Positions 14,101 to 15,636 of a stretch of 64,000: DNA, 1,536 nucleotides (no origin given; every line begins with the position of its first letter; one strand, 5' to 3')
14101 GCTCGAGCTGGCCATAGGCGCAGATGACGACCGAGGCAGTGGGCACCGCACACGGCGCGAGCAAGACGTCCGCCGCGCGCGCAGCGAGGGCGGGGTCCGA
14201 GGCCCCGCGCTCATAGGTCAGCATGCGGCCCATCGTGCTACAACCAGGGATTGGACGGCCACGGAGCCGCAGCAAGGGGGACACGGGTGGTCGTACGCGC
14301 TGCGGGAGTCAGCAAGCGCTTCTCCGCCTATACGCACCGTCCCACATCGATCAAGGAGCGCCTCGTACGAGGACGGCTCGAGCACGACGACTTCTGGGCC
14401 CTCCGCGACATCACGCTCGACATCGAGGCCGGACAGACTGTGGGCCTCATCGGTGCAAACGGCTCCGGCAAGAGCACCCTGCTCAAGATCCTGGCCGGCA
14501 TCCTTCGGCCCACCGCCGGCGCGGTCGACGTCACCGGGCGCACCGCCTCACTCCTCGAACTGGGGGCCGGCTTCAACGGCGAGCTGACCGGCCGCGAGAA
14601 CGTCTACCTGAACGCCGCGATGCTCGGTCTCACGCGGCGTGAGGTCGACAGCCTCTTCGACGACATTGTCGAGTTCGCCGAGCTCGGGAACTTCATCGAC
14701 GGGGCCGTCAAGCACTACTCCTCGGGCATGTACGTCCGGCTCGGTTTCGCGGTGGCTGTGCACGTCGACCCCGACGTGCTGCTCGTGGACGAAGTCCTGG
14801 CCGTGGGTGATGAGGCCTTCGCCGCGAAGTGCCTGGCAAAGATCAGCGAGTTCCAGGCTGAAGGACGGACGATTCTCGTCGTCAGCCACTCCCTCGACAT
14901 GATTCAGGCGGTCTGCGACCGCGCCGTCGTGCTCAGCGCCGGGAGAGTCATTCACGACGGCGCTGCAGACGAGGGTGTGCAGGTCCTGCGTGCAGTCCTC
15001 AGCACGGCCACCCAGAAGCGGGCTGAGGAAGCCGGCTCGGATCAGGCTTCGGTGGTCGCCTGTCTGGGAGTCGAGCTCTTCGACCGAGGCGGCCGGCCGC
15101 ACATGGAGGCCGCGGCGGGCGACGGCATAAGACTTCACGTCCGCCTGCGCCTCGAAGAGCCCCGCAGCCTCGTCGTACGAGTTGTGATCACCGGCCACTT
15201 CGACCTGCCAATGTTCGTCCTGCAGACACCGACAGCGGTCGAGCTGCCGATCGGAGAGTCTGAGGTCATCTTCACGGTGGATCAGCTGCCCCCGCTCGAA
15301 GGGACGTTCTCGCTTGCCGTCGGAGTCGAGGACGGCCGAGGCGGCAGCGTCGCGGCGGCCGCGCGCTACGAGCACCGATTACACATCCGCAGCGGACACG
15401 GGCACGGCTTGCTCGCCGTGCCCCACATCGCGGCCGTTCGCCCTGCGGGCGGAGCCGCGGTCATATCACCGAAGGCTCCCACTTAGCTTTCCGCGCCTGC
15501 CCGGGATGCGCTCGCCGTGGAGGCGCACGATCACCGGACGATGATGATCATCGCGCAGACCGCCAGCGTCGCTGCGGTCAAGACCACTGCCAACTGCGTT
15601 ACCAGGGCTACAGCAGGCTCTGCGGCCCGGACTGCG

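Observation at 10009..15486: Glycan cluster with the hallmarks of a capped-chain, ABC-transporter-dependent pathway, but no Wzm permease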

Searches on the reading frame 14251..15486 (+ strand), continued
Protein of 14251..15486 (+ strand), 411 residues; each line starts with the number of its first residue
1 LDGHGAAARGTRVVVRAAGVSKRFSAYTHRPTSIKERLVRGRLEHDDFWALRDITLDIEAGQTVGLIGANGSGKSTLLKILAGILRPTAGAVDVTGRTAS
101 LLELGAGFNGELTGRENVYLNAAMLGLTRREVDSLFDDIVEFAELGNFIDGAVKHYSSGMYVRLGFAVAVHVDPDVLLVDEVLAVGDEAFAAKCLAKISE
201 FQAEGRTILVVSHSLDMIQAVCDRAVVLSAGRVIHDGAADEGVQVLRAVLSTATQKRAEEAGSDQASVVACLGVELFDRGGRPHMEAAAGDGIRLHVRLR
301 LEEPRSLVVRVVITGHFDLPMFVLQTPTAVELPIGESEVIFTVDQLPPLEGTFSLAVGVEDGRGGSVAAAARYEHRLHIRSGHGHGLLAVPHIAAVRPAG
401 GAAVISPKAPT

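Call 38: fold_search(model_id=the predicted structure, library=pdb)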
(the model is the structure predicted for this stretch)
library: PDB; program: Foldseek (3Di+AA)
matches with E <= 10: 1958; with E <= 0.001: 1313
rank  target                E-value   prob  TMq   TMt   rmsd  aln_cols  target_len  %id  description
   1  8dne_A                9.4e-37  1.00  0.55  0.58  11.6       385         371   31  CryoEM structure of the A.aeolicus WzmWzt transporter bound to ATP (released 2022-09-21)
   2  7k2t_A                1.6e-36  1.00  0.54  0.58  11.9       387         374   30  Mg2+/ATP-bound structure of the full-length WzmWzt O antigen ABC transporter in lipid nanodiscs (released 2021-01-13)
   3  8dku_A                2.9e-36  1.00  0.52  0.52  11.6       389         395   31  CryoEM structure of the A. aeolicus WzmWzt transporter bound to the native O antigen (released 2022-09-21)
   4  8dne_C                7.7e-36  1.00  0.53  0.57  14.4       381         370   32  CryoEM structure of the A.aeolicus WzmWzt transporter bound to ATP (released 2022-09-21)
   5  8dl0_C                1.3e-35  1.00  0.50  0.52  15.9       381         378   31  CryoEM structure of the nucleotide-free and open channel A.aeolicus WzmWzt transporter (released 2022-09-21)
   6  7k2t_C                2.4e-35  1.00  0.53  0.56  14.4       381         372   32  Mg2+/ATP-bound structure of the full-length WzmWzt O antigen ABC transporter in lipid nanodiscs (released 2021-01-13)
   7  8dl0_A                4.7e-35  1.00  0.52  0.54  13.0       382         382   32  CryoEM structure of the nucleotide-free and open channel A.aeolicus WzmWzt transporter (released 2022-09-21)
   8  9a4o_B                8.7e-28  1.00  0.52  0.41  46.1       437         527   27  Integrative model of IF2-TAGH by crosslinking MS and deep learning (released 2024-09-18)
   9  6m96_A                9.2e-28  1.00  0.51  0.83   3.5       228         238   42  ATP-bound conformation of the WzmWzt O antigen ABC transporter (released 2019-03-06)
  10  6amx                  1.2e-27  1.00  0.48  0.76   3.9       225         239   43  Crystal Structure of Nucelotide Binding Domain of O-antigen polysaccharide ABC-transporter (released 2017-11-29)
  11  6an5_B                2.1e-27  1.00  0.48  0.75   3.9       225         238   44  Crystal Structure of The Nucelotide Binding Domain of an O-antigen polysaccharide ABC-transporter (released 2017-11-29)
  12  7dd0_D                6.2e-26  1.00  0.47  0.76   2.7       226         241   42  Crystal structure of the N-terminal domain of TagH from Bacillus subtilis (released 2020-12-23)
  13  7dd0_C                7.9e-26  1.00  0.47  0.73   2.5       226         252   42  Crystal structure of the N-terminal domain of TagH from Bacillus subtilis (released 2020-12-23)
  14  7dd0_B                1.0e-25  1.00  0.49  0.73   3.2       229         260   43  Crystal structure of the N-terminal domain of TagH from Bacillus subtilis (released 2020-12-23)
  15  6oih_A                1.6e-25  1.00  0.47  0.75   4.3       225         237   43  Crystal structure of O-antigen polysaccharide ABC-transporter (released 2019-04-17)
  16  7dd0_A                5.1e-25  1.00  0.47  0.74   2.9       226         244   42  Crystal structure of the N-terminal domain of TagH from Bacillus subtilis (released 2020-12-23)
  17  9cfl_B                1.7e-24  1.00  0.48  0.70   3.8       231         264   40  Cryo-EM structure of S. aureus TarGH in complex with ATP-gamma-S (released 2025-04-23)
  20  6jbh_A                4.3e-22  1.00  0.47  0.68   4.3       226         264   42  Cryo-EM structure and transport mechanism of a wall teichoic acid ABC transporter (released 2020-03-04)
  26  9qfx_C                1.0e-19  1.00  0.49  0.72   4.1       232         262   32  Nucleotide-free wild type Wzm-Wzt from Mycobacterium abscessus in LMNG (released 2026-03-11)
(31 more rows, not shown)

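Call 49: search_protein_families(library=ncbifam, proteins=[window:14287-15483:+], max_evalue=0.001)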
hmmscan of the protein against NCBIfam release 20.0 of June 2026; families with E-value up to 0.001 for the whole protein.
window:14287-15483:+ (399 aa): 183 families (the best 25 are shown)
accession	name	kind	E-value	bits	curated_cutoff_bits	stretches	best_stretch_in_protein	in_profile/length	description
NF010065.0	PRK13545.1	equivalog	2.6e-65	221.1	538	1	3-248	5-248/549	teichoic acids export protein ATP-binding subunit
NF010066.0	PRK13546.1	equivalog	1.3e-59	201.7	320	1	4-245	6-245/264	teichoic acids export ABC transporter ATP-binding subunit TagH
NF050108.1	galactan_ABC_ATP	equivalog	1.5e-49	168.5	400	1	38-232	44-238/244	galactan export ABC transporter ATP-binding subunit Wzt/RfbE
TIGR01188.1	drrA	subfamily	8.7e-38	130.3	312.45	1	33-316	3-292/302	daunorubicin resistance ABC transporter, ATP-binding protein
NF010060.0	PRK13537.1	equivalog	1.6e-28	99.5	521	1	33-229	25-232/314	nodulation factor ABC transporter ATP-binding protein NodI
TIGR04521.1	ECF_ATPase_2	equivalog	1.9e-28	99.3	330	2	104-230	104-232/279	energy-coupling factor transporter ATPase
TIGR03740.1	galliderm_ABC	subfamily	2.5e-27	96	309.75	1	38-229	15-210/223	lantibiotic protection ABC transporter ATP-binding subunit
NF010059.0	PRK13536.1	equivalog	2e-26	92.5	549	1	38-228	58-259/342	nodulation factor ABC transporter ATP-binding protein NodI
TIGR03375.1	type_I_sec_LssB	subfamily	4.1e-25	88.2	693.1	2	33-85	477-529/696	type I secretion system permease/ATPase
TIGR01288.1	nodI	equivalog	6.4e-25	87.8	424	1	39-228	20-220/303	nodulation factor ABC transporter ATP-binding protein NodI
TIGR01166.1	cbiO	subfamily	1.1e-24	86.9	211.8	2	36-86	5-55/190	cobalt ABC transporter, ATP-binding protein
TIGR04520.1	ECF_ATPase_1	equivalog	3.9e-24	85.5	315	2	34-86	13-65/269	energy-coupling factor transporter ATPase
NF047568.1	PSM_export_PmtC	equivalog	1.4e-23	83.8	375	1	38-239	15-216/290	phenol-soluble modulin export ABC transporter ATP-binding protein PmtC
NF033858.1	ABC2_perm_RbbA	equivalog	4.7e-23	81.1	1050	1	32-229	275-483/909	ribosome-associated ATPase/putative transporter RbbA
TIGR02673.1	FtsE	equivalog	5.6e-23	81.7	264.85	2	35-87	14-66/214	cell division ATP-binding protein FtsE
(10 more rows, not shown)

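Call 56: find_related_loci(query=A4, collection=metagenome_contigs, flank=10000)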
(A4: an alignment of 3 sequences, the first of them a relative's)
Query A4 (299 aa) in metagenome_contigs; peptide patterns used: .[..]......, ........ (x = any residue, [..] = any of these).
282 stretches matched a pattern; 149 encode a relative of the query (tblastn E <= 1e-3); the best 80 are kept; 80 distinct loci.
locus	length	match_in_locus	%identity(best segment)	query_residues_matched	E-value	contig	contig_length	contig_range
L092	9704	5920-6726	76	29-299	9e-122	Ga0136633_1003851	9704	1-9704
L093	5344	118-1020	59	4-299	6e-107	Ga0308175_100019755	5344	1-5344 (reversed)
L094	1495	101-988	59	9-299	3e-112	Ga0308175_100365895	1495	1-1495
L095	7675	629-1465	59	19-299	1e-102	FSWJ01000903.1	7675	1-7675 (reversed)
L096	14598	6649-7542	44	24-299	1e-65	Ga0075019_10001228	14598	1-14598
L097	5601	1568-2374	41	30-299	6e-56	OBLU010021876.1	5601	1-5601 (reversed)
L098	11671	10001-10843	41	30-299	1e-51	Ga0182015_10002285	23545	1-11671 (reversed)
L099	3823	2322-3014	39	9-241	6e-41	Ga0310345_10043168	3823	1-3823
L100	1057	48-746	40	7-240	6e-43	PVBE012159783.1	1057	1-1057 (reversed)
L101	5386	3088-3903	35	6-299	9e-41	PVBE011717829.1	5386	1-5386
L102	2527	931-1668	34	30-299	5e-41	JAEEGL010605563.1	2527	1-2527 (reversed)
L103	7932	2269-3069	32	14-299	3e-40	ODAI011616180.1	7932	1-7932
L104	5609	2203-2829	37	30-244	2e-39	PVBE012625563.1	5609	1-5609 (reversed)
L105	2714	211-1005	33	8-299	1e-38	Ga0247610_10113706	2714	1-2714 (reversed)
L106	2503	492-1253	31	20-299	1e-38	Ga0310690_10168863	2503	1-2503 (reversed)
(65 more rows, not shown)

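Call 59: find_encoding_contigs(protein=P0002, flank=10000, max_places=2)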
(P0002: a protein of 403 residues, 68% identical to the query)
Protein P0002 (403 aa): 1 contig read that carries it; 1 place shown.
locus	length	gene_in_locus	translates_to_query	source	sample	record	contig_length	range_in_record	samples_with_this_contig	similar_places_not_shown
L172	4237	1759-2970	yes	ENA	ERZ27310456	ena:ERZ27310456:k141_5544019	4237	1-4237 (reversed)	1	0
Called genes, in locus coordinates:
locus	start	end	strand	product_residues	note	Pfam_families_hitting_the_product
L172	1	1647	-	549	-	?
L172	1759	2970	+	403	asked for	PF00005:ABC_tran, PF13304:AAA_21 (faint)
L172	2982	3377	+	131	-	PF00903:Glyoxalase (weak)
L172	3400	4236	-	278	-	?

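Call 62: find_encoding_contigs(protein=P0003, flank=10000, max_places=2)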
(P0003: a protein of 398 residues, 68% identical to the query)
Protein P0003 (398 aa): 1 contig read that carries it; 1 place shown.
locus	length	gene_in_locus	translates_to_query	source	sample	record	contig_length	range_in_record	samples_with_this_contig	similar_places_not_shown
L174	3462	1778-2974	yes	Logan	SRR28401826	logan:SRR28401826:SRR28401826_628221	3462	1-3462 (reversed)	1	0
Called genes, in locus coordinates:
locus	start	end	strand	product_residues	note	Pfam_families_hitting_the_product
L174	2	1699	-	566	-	?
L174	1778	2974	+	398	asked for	PF00005:ABC_tran, PF13304:AAA_21 (faint)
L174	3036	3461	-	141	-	?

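Call 77: search_protein_families(library=pfam, proteins=[L001:12189-13979:+, L001:14034-14930:-, L001:11065-12189:+], max_evalue=0.1)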
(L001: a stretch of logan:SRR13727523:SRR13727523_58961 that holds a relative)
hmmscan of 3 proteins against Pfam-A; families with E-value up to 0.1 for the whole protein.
L001:12189-13979:+ (597 aa): 12 families
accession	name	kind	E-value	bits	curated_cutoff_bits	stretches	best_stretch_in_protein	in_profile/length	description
PF08241.18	Methyltransf_11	-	1.5e-17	64.4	21.2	1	63-164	1-94/95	Methyltransferase domain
PF13847.12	Methyltransf_31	-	6.5e-17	62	27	1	61-166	6-110/145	Methyltransferase domain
PF13649.12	Methyltransf_25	-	1.3e-16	61.5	27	1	62-161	1-97/97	Methyltransferase domain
PF08242.18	Methyltransf_12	-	3e-14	53.9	30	1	63-162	1-97/98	Methyltransferase domain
PF13489.12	Methyltransf_23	-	2e-13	50.8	27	1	59-173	23-124/164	Methyltransferase domain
PF01209.24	Ubie_methyltran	-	4e-07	30.1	20.1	1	41-165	33-151/233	ubiE/COQ5 methyltransferase family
PF13704.12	Glyco_tranf_2_4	-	2.9e-06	28.1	27.5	1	229-308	2-82/98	Glycosyl transferase family 2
PF05175.20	MTS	-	4.7e-05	23.5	23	1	58-134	31-102/170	Methyltransferase small domain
PF00891.24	Methyltransf_2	-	0.0007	19.4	22.3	1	61-162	65-161/210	O-methyltransferase domain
PF00535.33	Glycos_transf_2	-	0.0031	17.9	23.3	1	247-313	29-94/168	Glycosyl transferase family 2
PF01728.25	FtsJ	-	0.014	15.8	24.1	1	60-123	23-77/181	FtsJ-like methyltransferase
PF07021.18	MetW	-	0.027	14.5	21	0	61-156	16-101/193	Methionine biosynthesis protein MetW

L001:14034-14930:- (299 aa): 1 family
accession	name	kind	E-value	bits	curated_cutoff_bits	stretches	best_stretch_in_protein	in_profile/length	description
PF01061.29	ABC2_membrane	-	1.3e-11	44.9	26.9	1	32-238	3-207/211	ABC-2 type transporter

L001:11065-12189:+ (375 aa): 2 families
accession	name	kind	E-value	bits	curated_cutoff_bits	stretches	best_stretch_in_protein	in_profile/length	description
PF01757.29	Acyl_transf_3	-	5.7e-36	124.6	31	1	21-341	2-324/326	Acyltransferase domain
PF05398.16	PufQ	-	0.0025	18.4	22.1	1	313-344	12-43/74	PufQ cytochrome subunit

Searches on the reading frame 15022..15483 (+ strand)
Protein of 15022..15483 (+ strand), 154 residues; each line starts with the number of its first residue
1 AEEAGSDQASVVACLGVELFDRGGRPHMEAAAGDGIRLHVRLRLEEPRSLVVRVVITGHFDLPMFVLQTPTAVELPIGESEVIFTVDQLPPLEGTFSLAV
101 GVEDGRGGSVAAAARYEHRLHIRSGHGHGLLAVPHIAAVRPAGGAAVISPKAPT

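Call 42: search_solved_structures(query=A3, max_evalue=10, show_alignments=2)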
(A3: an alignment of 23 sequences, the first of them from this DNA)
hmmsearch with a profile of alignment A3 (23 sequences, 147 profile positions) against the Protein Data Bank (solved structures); distinct sequences matched with E-value up to 10: 3.
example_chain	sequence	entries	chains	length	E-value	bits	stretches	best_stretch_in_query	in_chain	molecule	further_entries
8dky_A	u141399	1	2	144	1.2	12.3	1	12-108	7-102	ABC transporter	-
7lse_E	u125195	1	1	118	1.5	12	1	34-80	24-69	Envelope protein E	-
6o14_A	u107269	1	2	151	1.6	11.9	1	13-108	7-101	ABC transporter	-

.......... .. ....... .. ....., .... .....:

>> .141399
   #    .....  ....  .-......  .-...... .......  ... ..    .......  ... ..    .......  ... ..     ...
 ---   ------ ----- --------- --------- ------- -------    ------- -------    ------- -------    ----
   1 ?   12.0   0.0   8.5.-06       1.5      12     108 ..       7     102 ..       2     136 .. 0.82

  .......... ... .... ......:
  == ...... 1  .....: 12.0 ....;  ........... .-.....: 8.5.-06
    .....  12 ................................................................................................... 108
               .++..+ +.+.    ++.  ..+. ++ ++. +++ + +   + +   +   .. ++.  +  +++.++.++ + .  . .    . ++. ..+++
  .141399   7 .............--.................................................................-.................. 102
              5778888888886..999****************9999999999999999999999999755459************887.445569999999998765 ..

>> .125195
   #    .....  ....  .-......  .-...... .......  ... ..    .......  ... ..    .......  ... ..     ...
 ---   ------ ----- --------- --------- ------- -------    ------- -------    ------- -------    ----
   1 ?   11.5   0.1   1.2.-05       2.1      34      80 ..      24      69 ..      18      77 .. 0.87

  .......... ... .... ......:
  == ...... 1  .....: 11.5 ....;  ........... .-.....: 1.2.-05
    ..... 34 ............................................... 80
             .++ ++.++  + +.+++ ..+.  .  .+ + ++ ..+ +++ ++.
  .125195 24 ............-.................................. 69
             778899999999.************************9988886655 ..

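Call 43: search_protein_families(library=pfam, alignment_id=A3, max_evalue=1)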
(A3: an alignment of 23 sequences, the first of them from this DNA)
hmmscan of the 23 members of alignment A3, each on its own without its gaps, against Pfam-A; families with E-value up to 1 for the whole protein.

A. member 1, seq(154 aa): 1 family
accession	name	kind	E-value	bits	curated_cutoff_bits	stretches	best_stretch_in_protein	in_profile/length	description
PF14524.12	Wzt_C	-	0.00061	20.2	30.4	1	15-123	13-128/143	Wzt C-terminal domain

B. families by the number of members that match (of 23 scanned): 5 families
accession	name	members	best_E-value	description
PF14524.12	Wzt_C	13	1.3e-05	Wzt C-terminal domain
PF09977.15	Tad_C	1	0.083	Putative Tad-like Flp pilus-assembly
PF06697.18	DUF1191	1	0.21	Protein of unknown function (DUF1191)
PF13222.11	DUF4030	1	0.25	Protein of unknown function (DUF4030)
PF11584.14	Toxin_ToxA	1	0.26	Proteinaceous host-selective toxin ToxA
